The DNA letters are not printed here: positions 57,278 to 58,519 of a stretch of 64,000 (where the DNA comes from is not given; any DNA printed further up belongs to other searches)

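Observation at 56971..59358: Intact IS1595-family transposon with 8-bp target-site duplication carrying three passenger genes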

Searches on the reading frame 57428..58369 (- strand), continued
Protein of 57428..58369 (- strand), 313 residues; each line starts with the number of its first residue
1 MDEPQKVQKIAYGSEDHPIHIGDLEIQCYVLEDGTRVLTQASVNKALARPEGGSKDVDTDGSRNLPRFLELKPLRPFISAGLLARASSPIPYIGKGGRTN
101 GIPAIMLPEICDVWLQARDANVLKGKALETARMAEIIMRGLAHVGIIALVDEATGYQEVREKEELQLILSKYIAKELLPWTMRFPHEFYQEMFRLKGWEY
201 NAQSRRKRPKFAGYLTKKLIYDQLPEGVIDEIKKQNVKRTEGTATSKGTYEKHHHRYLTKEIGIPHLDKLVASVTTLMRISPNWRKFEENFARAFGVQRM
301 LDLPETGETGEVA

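Call 40: get_annotated_region(hit=H43, flank=3500)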
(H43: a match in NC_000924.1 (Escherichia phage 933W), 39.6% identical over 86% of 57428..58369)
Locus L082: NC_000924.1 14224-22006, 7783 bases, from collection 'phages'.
description: Enterobacteria phage 933W, complete genome.
organism: Escherichia phage 933W (NCBI taxid 10730)
taxonomy: Viruses; Duplodnaviria; Heunggongvirae; Uroviricota; Caudoviricetes; Sepvirinae; Traversvirus; Traversvirus tv933W
host: Escherichia coli O157:H7 EDL933; source: -; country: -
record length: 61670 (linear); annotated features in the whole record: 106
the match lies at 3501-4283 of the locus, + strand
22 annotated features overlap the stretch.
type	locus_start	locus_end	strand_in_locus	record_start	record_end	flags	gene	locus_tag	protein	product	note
CDS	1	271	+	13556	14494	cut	O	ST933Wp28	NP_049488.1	replication initiation O-like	similar to O protein of bacteriophage H19B and lambda; DNA replication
CDS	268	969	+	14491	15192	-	P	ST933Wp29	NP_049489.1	Replication protein P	similar to P protein of bacteriophage H19B and lambda; DNA replication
CDS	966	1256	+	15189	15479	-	ren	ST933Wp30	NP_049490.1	Ren-like exclusion protein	similar to Ren protein of bacteriophage H19B and lambda; exclusion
CDS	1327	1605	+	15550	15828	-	-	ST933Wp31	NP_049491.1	hypothetical protein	-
CDS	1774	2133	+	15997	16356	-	-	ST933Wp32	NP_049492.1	Lar-like restriction alleviation protein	-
CDS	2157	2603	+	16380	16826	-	-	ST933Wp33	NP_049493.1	NinB/ Orf homologous recombination mediator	similar to NinB ORF146 protein of bacteriophage lambda and P22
CDS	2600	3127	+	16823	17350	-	-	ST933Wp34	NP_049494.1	DNA methyltransferase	similar to methylases of bacteriophage HP1 and T1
CDS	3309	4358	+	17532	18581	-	-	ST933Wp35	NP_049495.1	P63C domain-containing protein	-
CDS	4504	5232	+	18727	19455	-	roi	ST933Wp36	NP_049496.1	anti-repressor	similar to Roi protein of bacteriophage H19B and HK022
CDS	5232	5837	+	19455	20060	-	-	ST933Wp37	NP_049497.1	NinG/ Rap DNA junction specific endonuclease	similar to NinG ORF204 protein of bacteriophage lambda and P22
CDS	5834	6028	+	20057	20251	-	-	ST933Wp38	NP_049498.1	NinH family protein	similar to NinH ORF68 protein of bacteriophage lambda and P22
CDS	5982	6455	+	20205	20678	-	Q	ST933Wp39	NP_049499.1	antitermination protein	similar to Q protein of bacteriophage H19B and DLP12; late gene regulator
regulatory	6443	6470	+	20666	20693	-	-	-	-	promoter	pR'; putative late promoter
regulatory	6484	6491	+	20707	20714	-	-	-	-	other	qut; putative Q-utilization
regulatory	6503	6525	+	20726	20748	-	-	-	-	terminator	possible rho-independent terminator upstream of the tRNA genes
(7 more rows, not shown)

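Call 46: find_encoding_contigs(protein=P0002, flank=5000, max_places=4)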
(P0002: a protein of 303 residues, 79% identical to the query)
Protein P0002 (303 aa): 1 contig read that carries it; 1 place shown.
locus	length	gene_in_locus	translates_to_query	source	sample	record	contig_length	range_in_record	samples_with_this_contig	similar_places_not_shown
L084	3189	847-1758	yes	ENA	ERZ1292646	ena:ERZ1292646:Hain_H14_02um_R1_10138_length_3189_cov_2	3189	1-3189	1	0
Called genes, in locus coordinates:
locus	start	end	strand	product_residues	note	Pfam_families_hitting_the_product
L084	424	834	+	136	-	PF12760:Zn_ribbon_IS1595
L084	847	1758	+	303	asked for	PF10546:P63C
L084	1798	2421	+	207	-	-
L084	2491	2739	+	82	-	PF18903:DUF5659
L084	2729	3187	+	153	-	?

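Call 47: find_encoding_contigs(protein=P0003, flank=5000, max_places=4)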
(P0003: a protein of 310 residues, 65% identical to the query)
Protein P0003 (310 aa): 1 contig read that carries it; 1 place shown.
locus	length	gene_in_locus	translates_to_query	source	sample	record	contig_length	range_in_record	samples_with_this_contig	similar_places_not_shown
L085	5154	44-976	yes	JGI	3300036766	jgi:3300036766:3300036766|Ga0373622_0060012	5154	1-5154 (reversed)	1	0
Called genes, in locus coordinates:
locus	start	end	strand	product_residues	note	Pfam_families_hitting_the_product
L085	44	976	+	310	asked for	PF10546:P63C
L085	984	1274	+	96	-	-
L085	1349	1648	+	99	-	-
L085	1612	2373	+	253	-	PF00696:AA_kinase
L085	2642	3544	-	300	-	PF02355:SecD_SecF_C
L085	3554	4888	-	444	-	PF07549:Sec_GG (faint), PF21760:SecD_1st, PF22599:SecDF_P1_head, PF03176:MMPL, PF02355:SecD_SecF_C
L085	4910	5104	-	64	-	PF01569:PAP2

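Call 48: find_encoding_contigs(protein=P0007, flank=5000, max_places=4)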
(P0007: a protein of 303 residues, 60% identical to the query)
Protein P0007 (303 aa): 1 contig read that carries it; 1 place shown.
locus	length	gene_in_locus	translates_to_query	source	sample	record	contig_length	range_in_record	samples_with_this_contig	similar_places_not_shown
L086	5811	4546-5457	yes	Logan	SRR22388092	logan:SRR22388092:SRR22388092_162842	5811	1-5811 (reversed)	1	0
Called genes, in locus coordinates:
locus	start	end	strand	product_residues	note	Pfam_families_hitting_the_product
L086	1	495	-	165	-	?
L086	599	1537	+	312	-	-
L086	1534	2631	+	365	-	PF01098:FTSW_RODA_SPOVE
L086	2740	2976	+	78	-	-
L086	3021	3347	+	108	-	-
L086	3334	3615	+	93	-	PF07927:HicA_toxin (weak)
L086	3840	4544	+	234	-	PF12762:DDE_Tnp_IS1595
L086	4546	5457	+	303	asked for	PF10546:P63C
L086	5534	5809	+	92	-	?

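Call 61: search_solved_structures(query=A1, max_evalue=10, show_alignments=2)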
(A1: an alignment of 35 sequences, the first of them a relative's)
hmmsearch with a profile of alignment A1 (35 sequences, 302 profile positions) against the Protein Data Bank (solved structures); distinct sequences matched with E-value up to 10: 3.
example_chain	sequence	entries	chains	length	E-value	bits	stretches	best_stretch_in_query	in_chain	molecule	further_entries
1pp8_U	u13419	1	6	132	0.19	13.9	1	216-259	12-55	39 kDa initiator binding protein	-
1pp7_U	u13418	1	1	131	0.19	13.9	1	216-259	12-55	39 kDa initiator binding protein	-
9ras_A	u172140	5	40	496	1.8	10.7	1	55-142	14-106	NADP-dependent glyceraldehyde-3-phosphate dehydrogenase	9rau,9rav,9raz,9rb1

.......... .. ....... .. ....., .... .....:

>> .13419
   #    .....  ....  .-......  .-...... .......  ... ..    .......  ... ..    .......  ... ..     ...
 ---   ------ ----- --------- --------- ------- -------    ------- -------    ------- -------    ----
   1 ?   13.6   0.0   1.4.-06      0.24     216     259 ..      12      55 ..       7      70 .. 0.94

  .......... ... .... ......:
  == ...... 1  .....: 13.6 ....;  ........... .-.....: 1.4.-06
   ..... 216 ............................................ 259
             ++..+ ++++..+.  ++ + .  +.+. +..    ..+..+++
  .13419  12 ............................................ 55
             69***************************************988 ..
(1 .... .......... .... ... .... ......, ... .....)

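Call 80: get_annotated_region(hit=H33, flank=3000)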
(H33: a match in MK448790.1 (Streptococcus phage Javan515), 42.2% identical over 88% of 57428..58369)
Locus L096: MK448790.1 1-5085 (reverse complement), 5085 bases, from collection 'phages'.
description: Streptococcus phage Javan515, complete genome.
organism: Streptococcus phage Javan515 (NCBI taxid 2548229)
taxonomy: Viruses; Duplodnaviria; Heunggongvirae; Uroviricota; Caudoviricetes
host: Streptococcus pyogenes MGAS5005; source: -; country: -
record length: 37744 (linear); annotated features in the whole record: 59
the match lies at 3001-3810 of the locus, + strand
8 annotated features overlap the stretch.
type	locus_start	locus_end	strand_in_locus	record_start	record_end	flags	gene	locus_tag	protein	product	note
CDS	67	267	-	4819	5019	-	-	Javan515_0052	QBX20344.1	hypothetical protein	-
CDS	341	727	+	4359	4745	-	-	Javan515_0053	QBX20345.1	hypothetical protein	-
CDS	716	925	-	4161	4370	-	-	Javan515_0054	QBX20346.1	hypothetical protein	-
CDS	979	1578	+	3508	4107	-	-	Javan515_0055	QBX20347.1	hypothetical protein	-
CDS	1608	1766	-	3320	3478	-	-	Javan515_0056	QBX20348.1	hypothetical protein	FIG01115240: hypothetical protein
CDS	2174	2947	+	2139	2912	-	-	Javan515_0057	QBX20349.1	transcriptional repressor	-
CDS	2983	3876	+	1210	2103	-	-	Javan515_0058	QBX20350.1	hypothetical protein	-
CDS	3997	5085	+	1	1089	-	-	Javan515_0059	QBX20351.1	integrase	integrase: site-specific recombinase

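Call 81: get_annotated_region(hit=H27, flank=3500)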
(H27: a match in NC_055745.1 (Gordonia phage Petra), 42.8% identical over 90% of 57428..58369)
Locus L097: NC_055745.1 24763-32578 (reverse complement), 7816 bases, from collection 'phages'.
description: Gordonia phage Petra, complete genome.
organism: Gordonia phage Petra (NCBI taxid 2182347)
taxonomy: Viruses; Duplodnaviria; Heunggongvirae; Uroviricota; Caudoviricetes; Jujuvirus; Jujuvirus petra
host: Gordonia westfalica NRRL B-24152; source: soil; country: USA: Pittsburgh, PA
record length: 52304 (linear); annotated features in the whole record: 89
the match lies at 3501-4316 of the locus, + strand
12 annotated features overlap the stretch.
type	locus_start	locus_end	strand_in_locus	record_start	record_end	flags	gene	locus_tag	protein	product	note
CDS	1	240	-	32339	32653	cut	43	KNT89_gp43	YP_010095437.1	hypothetical protein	-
CDS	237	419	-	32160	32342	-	42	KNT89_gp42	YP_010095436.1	hypothetical protein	-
CDS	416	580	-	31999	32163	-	41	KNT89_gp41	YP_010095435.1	hypothetical protein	-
CDS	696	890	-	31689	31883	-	40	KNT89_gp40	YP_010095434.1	excisionase and transcriptional regulator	-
CDS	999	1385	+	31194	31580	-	39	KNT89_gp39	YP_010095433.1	transcriptional repressor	-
CDS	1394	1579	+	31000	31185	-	38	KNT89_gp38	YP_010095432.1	hypothetical protein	-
CDS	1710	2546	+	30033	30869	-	37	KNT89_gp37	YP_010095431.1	tyrosine-type recombinase/integrase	integrase (Y-int)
CDS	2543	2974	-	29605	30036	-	36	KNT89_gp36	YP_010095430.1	hypothetical protein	-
CDS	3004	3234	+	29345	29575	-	35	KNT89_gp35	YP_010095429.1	hypothetical protein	-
CDS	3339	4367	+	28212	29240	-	34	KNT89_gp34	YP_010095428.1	P63C domain-containing protein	-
CDS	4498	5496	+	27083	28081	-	33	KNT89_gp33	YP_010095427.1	acyltransferase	-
CDS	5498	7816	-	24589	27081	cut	32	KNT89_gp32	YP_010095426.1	minor tail protein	-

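Call 82: get_annotated_region(hit=H30, flank=3500)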
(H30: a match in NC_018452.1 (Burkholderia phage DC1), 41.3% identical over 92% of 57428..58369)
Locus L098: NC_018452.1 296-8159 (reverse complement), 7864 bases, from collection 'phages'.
description: Burkholderia phage DC1, complete genome.
organism: Burkholderia phage DC1 (NCBI taxid 2881398)
taxonomy: Viruses; Duplodnaviria; Heunggongvirae; Uroviricota; Caudoviricetes; Lessievirus; Lessievirus DC1
host: Burkholderia cepacia LMG 18821; source: -; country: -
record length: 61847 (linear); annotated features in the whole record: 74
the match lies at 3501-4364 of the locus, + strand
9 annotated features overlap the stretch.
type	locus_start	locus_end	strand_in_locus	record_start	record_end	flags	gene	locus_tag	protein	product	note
CDS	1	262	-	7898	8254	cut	-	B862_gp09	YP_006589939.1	transcriptional regulator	gp9; similar to BcepIL02 gp09 (YP_002922681.1) and Bcep22 Bcep22gp14 (NP_944242.1)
CDS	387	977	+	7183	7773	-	-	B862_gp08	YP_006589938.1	repressor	gp8; similar to BcepIL02 gp08 (YP_002922680.1) and Bcep22 Bcep22gp13 (NP_944241.1)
CDS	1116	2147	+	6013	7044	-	-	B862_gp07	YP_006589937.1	RecE-like recombination exonuclease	gp7; similar to BcepIL02 gp07 (YP_002922679.1) and Bcep22 Bcep22gp12 (NP_944240.1)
CDS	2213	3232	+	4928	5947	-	-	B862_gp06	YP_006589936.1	RecT-like ssDNA annealing protein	gp6; similar to BcepIL02 gp06 (YP_002922678.1) and Bcep22 Bcep22gp10 (NP_944238.1)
CDS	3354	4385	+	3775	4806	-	-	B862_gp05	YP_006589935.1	hypothetical protein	gp5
CDS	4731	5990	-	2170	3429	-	-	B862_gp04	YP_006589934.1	integrase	gp4; similar to BcepIL02 gp04 (YP_002922676.1)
CDS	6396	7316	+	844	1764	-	-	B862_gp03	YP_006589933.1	hypothetical protein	gp3; similar to BcepIL02 gp03 (YP_002922675.1)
CDS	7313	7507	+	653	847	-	-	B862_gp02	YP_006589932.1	hypothetical protein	gp2; similar to BcepIL02 gp02 (YP_002922674.1)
CDS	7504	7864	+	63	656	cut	-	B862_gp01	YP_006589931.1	hypothetical protein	gp1; similar to BcepIL02 gp01 (YP_002922673.1)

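Call 85: fold_search(model_id=the predicted structure, library=viral)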
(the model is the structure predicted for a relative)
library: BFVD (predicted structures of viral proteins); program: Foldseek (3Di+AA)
matches with E <= 10: 318; with E <= 0.001: 3
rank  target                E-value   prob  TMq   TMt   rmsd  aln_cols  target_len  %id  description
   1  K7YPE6                3.0e-08  1.00  0.30  0.29  19.4       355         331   17  (no name in the UniProt tables at hand)
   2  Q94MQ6                4.2e-07  1.00  0.24  0.30  19.7       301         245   16  p63 [Myxococcus phage Mx8]
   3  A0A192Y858            4.4e-04  1.00  0.25  0.39   2.5        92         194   38  (no name in the UniProt tables at hand)
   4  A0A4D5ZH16            4.4e-03  0.96  0.23  0.31  15.5       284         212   13  (no name in the UniProt tables at hand)
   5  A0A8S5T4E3            6.1e-03  0.90  0.21  0.22  19.2       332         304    9  Repressor domain protein [Siphoviridae sp. ctMBu2]
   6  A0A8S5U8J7            6.5e-03  0.90  0.25  0.21  23.4       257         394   11  Repressor domain protein [Siphoviridae sp. ct9j27]
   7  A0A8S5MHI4            1.0e-02  0.96  0.19  0.39  10.2       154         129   12  BRO family protein [Siphoviridae sp. ctvyM23]
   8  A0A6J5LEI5            1.5e-02  0.69  0.19  0.25  21.8       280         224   11  BRO N-terminal domain containing protein [uncultured Caudovirales phage]
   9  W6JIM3                2.5e-02  0.85  0.20  0.21  20.6       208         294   12  ALI motif gene family protein [Alphaentomopoxvirus acuprea]
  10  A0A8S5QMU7            2.9e-02  0.41  0.19  0.17  41.1       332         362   12  Bro-N domain-containing protein [Siphoviridae sp. ctJ3t72]
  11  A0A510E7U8            4.0e-02  0.85  0.21  0.34  10.1       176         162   10  (no name in the UniProt tables at hand)
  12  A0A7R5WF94            5.6e-02  0.41  0.17  0.22  29.8       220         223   13  Putative Bro-N domain-containing protein 6 [Diachasmimorpha longicaudata entomopoxvirus]
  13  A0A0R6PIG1            8.1e-02  0.66  0.20  0.32  10.6       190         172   10  (no name in the UniProt tables at hand)
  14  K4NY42                8.1e-02  0.51  0.15  0.31  12.6       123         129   16  Bro2 [Heliothis virescens ascovirus 3g]
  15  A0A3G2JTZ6            9.1e-02  0.72  0.25  0.27  11.1       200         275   10  Bro [Spodoptera exigua multiple nucleopolyhedrovirus]
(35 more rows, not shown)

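Call 100: search_dna_similar(query=window:57428-58369:-, collection=plasmids, mode=protein, max_rows=30)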
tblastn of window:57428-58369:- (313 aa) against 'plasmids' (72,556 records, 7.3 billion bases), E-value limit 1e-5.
Records with a match: 19; places in all: 21; records where one place covers at least 80% of the query: 14.
Best place of each record, by identity: <60% 19.
By first word of the organism name: Escherichia 4; Salmonella 3; Clostridium 3; Methylorubrum 1; Roseomonas 1; Caballeronia 1; Paraburkholderia 1; Deinococcus 1; Acinetobacter 1; Euhalothece 1; and 2 more.
By predicted mobility (MOB-suite, as given by PLSDB): non-mobilizable 14; mobilizable 3; conjugative 2.
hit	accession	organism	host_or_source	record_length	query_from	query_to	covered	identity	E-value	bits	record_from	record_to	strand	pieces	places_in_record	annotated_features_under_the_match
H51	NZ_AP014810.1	Methylorubrum populi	-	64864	5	298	94%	44.1%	1e-67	235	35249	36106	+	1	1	P63C domain-containing protein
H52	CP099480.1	Roseomonas mucosa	Human skin,single cell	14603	5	299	94%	43.2%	8e-65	227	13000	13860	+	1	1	P63C domain-containing protein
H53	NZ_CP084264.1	Caballeronia sp. SL2Y3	Jalysus wickhami,Cell culture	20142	12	295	91%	41.5%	5e-60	214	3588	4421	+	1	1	P63C domain-containing protein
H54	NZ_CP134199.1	Paraburkholderia sp. FT54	single cell,Rhizosphere soil of Tomato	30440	12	295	91%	41.1%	1e-59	212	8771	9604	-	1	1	P63C domain-containing protein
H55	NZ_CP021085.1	Deinococcus ficus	Ficus religiosa L.,cell ...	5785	19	295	88%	39.4%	4e-58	208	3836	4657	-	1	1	P63C domain-containing protein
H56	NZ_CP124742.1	Escherichia coli O157:H7 str. EDL933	Homo sapiens,feces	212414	19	287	86%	39.6%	9e-57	204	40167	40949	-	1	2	P63C domain-containing protein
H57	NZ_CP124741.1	Escherichia coli O157:H7 str. EDL933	Homo sapiens,feces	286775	19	287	86%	39.6%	9e-57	204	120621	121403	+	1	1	P63C domain-containing protein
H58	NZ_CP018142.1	Acinetobacter larvae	Omphisa fuscidentalis Hampson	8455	19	295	88%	38.2%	2e-53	194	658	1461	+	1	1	P63C domain-containing protein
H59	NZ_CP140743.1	Salmonella enterica subsp. enterica serovar Newport str. ...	animal,bird feces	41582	19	295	88%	36.0%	2e-39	154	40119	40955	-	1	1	P63C domain-containing protein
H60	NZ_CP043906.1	Salmonella enterica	-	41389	19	295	88%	36.0%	3e-39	154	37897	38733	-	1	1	P63C domain-containing protein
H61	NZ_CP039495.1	Salmonella enterica subsp. enterica serovar Bareilly str. ...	Homo sapiens,Human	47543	19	295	86%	36.8%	3e-33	167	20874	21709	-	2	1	P63C domain-containing protein | hypothetical protein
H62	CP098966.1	Escherichia coli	culture,Pooled faeces sample collected ...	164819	19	305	92%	30.9%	1e-27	120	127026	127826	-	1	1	P63C domain-containing protein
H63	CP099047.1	Escherichia coli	culture,Pooled faeces sample collected ...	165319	19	305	92%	30.9%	1e-27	120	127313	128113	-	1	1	P63C domain-containing protein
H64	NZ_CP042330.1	Euhalothece natronophila Z-M001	cell culture,soda lake Magadi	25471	5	287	90%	26.8%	2e-20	99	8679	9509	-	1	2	P63C domain-containing protein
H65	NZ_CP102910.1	Clostridium botulinum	Homo sapiens,Fecal sample from botulism ...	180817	25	262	76%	26.9%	4e-15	83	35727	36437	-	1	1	P63C domain-containing protein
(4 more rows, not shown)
